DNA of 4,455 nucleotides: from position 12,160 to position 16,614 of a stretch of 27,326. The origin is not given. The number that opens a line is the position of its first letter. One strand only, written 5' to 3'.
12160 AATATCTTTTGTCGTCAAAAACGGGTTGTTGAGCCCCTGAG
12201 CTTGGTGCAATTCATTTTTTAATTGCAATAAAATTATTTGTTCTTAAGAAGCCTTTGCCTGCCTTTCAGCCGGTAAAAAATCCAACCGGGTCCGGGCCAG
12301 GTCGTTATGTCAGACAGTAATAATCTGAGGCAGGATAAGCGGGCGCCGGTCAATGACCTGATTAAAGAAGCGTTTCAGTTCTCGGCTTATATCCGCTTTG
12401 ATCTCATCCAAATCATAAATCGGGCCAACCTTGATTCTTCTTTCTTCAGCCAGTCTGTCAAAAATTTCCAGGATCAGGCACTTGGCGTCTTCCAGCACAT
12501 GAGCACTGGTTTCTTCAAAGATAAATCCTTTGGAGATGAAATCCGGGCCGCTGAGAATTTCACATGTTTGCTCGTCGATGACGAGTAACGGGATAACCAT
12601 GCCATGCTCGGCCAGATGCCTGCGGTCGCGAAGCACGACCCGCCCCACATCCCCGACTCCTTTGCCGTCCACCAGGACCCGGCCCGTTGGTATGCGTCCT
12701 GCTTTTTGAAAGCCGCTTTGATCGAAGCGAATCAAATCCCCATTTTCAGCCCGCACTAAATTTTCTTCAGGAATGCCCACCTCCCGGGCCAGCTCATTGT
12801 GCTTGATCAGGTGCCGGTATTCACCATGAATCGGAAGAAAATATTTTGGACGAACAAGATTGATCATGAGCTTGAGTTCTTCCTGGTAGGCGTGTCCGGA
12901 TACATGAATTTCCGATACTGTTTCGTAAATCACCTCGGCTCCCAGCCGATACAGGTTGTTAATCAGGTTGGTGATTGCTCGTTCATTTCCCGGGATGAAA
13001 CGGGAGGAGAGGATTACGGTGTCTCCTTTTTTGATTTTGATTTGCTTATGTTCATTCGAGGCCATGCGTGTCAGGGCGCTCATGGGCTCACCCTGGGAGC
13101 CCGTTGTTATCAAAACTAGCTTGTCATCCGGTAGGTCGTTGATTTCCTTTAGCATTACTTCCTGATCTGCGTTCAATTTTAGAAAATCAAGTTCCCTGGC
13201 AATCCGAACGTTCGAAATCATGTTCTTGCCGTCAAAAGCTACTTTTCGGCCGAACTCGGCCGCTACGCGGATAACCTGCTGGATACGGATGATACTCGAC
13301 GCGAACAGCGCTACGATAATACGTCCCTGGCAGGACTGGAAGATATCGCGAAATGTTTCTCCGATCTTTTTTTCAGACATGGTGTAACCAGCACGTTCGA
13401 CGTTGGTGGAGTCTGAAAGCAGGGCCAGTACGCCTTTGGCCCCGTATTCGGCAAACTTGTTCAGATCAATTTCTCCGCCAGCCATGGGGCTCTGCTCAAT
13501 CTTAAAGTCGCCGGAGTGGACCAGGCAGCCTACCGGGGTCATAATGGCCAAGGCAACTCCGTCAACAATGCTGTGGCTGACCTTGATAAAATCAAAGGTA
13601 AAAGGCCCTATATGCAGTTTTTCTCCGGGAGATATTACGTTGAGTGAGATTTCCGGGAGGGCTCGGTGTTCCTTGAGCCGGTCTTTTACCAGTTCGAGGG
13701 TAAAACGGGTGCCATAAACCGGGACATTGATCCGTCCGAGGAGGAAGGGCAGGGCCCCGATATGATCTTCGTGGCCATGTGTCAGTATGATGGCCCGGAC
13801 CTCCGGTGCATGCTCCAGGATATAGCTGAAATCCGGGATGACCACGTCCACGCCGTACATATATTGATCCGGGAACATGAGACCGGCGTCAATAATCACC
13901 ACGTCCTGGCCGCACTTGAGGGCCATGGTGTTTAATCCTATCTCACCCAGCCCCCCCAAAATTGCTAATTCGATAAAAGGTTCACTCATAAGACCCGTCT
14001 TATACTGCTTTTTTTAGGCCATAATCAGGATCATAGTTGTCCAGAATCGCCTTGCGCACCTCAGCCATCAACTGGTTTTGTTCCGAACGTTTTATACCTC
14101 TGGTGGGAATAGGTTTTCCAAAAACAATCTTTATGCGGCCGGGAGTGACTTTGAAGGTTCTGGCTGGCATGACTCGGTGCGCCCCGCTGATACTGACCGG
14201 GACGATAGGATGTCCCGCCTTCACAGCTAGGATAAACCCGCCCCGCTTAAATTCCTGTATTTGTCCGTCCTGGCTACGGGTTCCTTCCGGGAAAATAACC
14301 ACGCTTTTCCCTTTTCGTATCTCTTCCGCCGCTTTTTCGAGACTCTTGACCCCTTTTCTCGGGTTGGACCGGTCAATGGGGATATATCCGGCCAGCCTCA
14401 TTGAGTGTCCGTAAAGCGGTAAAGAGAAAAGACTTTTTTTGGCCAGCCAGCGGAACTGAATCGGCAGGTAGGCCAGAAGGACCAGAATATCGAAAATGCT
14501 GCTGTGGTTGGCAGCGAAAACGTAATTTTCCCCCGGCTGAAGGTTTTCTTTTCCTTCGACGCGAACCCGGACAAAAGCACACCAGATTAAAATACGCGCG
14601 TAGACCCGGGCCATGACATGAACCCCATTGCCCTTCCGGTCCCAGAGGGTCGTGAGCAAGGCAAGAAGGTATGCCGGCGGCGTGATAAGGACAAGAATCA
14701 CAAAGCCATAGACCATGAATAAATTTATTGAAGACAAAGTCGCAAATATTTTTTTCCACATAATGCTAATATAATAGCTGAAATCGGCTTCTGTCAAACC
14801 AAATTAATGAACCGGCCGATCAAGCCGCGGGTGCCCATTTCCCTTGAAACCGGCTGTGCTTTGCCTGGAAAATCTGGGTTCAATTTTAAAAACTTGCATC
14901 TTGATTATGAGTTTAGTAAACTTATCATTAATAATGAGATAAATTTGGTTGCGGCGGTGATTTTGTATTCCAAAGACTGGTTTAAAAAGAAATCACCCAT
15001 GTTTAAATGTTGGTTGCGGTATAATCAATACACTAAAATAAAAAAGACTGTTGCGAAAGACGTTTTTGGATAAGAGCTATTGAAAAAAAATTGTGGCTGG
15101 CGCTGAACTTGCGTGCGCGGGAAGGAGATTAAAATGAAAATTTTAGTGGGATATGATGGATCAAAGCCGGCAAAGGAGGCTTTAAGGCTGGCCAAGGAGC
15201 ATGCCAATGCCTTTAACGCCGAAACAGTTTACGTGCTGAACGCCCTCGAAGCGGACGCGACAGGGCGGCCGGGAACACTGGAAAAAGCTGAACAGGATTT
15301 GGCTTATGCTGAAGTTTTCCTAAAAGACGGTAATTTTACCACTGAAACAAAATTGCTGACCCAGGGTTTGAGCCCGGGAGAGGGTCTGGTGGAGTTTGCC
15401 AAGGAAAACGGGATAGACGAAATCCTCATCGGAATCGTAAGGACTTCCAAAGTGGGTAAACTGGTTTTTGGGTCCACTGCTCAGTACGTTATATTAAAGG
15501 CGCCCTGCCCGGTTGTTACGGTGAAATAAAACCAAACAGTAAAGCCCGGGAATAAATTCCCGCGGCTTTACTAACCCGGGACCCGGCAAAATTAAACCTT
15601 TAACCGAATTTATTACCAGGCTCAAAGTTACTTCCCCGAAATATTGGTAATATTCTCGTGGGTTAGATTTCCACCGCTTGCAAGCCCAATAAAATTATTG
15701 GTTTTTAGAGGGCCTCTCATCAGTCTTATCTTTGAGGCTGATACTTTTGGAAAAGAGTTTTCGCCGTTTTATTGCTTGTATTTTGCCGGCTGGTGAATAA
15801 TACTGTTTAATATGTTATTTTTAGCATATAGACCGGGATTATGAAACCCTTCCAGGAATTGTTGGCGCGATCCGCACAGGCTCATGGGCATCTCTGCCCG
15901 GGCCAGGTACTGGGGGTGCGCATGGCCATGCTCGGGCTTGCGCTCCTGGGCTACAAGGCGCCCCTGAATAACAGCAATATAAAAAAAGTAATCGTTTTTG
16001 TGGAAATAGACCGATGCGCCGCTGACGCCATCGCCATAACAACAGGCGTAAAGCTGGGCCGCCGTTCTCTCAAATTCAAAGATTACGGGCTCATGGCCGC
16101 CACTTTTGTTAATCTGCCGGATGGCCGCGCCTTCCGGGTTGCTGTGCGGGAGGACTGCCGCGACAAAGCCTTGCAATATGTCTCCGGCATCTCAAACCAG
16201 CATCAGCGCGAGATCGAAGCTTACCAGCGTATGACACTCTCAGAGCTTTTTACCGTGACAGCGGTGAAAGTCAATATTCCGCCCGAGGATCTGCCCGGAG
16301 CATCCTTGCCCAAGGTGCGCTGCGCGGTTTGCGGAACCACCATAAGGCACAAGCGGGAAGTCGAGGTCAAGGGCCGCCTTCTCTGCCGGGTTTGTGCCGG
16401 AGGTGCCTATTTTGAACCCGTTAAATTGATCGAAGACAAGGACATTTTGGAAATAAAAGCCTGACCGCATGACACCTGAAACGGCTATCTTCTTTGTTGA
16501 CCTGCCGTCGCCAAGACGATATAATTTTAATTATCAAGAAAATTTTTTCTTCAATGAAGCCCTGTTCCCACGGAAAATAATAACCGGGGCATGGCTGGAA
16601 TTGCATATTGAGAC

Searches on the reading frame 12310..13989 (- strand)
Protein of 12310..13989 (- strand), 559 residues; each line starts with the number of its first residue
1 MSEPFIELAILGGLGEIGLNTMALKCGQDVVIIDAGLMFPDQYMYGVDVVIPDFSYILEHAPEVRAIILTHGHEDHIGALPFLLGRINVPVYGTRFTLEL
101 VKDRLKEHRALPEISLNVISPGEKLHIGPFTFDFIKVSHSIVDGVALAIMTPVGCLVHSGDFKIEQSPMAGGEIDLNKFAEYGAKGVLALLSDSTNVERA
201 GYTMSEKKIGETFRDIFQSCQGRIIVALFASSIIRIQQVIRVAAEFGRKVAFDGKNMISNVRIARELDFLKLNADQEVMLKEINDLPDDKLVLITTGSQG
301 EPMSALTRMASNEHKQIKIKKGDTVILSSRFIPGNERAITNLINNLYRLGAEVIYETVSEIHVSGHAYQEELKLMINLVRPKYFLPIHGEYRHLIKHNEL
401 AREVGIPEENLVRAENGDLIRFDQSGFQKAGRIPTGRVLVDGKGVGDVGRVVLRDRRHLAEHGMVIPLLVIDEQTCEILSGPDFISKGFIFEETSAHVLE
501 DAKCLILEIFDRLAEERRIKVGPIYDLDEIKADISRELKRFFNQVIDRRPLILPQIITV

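Call 54: search_protein_families(library=pfam, proteins=[window:12310-13989:-], max_evalue=0.001)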
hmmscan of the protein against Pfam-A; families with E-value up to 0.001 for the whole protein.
window:12310-13989:- (559 aa): 6 families
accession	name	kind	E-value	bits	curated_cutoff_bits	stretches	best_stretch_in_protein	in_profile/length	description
PF22505.1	RNase_J_b_CASP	-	3.2e-47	159.9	27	1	221-346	1-126/126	Ribonuclease J, beta-CASP domain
PF17770.6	RNase_J_C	-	1.8e-23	83.9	23.8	1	452-559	1-102/102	Ribonuclease J C-terminal domain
PF07521.17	RMMBL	-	1.5e-14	54.2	21.6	1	353-406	4-58/63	Zn-dependent metallo-hydrolase RNA specificity domain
PF00753.33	Lactamase_B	-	7.7e-11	42.7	22.7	1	27-121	14-97/196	Metallo-beta-lactamase superfamily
PF12706.13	Lactamase_B_2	-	4.5e-10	39.9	27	1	55-163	23-144/200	Beta-lactamase superfamily domain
PF16661.11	Lactamase_B_6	-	0.0007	19.5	27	0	54-95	26-73/193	Metallo-beta-lactamase superfamily domain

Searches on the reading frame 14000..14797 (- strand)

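Call 54: search_protein_families(library=pfam, proteins=[window:14000-14797:-], max_evalue=0.001)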
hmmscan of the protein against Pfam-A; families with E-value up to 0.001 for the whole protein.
window:14000-14797:- (265 aa): 1 family
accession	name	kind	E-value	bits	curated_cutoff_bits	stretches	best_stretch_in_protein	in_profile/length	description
PF01553.26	Acyltransferase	-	1.7e-36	125.4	23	1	77-204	1-132/132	Acyltransferase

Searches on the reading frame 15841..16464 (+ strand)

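Call 54: search_protein_families(library=pfam, proteins=[window:15841-16464:+], max_evalue=0.001)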
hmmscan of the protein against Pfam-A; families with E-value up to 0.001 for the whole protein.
window:15841-16464:+ (207 aa): 2 families
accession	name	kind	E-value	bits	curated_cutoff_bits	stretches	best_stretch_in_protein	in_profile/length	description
PF02663.19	FmdE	-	6.3e-29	101.2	22.9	1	15-137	2-132/133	FmdE, Molybdenum formylmethanofuran dehydrogenase operon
PF01258.23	zf-dskA_traR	-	0.00056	20.3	24.9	0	161-190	6-35/36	Prokaryotic dksA/traR C4-type zinc finger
